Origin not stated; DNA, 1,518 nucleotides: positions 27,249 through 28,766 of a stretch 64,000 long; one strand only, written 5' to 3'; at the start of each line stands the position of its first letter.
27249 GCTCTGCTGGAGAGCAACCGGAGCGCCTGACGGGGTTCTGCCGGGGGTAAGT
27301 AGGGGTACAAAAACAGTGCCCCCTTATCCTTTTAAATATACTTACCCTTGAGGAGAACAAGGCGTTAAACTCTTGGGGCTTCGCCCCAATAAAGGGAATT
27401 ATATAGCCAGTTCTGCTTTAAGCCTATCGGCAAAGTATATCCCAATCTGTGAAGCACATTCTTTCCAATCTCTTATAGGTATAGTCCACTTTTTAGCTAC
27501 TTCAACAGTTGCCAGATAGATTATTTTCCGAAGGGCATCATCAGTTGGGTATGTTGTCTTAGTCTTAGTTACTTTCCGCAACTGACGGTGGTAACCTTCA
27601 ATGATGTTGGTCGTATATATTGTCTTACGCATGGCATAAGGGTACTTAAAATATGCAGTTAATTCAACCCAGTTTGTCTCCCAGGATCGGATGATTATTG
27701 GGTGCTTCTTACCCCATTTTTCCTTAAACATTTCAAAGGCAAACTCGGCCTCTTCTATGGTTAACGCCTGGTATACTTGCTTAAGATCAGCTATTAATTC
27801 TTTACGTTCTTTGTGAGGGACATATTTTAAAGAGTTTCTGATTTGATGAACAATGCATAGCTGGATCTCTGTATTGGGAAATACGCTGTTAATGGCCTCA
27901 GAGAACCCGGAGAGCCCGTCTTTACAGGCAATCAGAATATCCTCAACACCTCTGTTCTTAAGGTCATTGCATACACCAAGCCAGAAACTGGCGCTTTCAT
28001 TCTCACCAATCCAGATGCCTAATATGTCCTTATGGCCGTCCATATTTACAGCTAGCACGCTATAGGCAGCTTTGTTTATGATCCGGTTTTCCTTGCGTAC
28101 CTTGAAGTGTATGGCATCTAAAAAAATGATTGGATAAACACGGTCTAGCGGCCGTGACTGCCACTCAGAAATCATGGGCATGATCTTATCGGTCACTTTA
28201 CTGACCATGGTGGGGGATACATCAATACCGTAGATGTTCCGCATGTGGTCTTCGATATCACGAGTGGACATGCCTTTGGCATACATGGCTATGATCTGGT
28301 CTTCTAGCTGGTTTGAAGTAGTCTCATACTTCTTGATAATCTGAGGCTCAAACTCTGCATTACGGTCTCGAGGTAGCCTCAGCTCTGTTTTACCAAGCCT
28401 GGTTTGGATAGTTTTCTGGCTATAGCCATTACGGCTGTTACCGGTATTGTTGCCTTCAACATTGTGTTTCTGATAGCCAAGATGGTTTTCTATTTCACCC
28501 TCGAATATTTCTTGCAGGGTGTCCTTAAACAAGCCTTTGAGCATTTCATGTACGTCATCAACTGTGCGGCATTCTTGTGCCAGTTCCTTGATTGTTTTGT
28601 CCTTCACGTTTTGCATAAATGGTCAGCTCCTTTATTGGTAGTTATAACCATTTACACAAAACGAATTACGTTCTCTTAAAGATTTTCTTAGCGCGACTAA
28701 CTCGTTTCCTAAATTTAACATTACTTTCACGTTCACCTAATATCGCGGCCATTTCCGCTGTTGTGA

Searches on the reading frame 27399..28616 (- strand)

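Call 44: search_protein_families(library=pfam, proteins=[window:27399-28616:-], max_evalue=0.00001)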
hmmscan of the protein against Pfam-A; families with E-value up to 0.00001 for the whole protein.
window:27399-28616:- (405 aa): 2 families
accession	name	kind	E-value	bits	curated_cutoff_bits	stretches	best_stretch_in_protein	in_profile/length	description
PF00872.24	Transposase_mut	-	4.5e-114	381.7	21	1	8-378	8-377/379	Transposase, Mutator family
PF10551.15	MULE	-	9.3e-06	26.4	27.6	0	181-260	14-98/99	MULE transposase domain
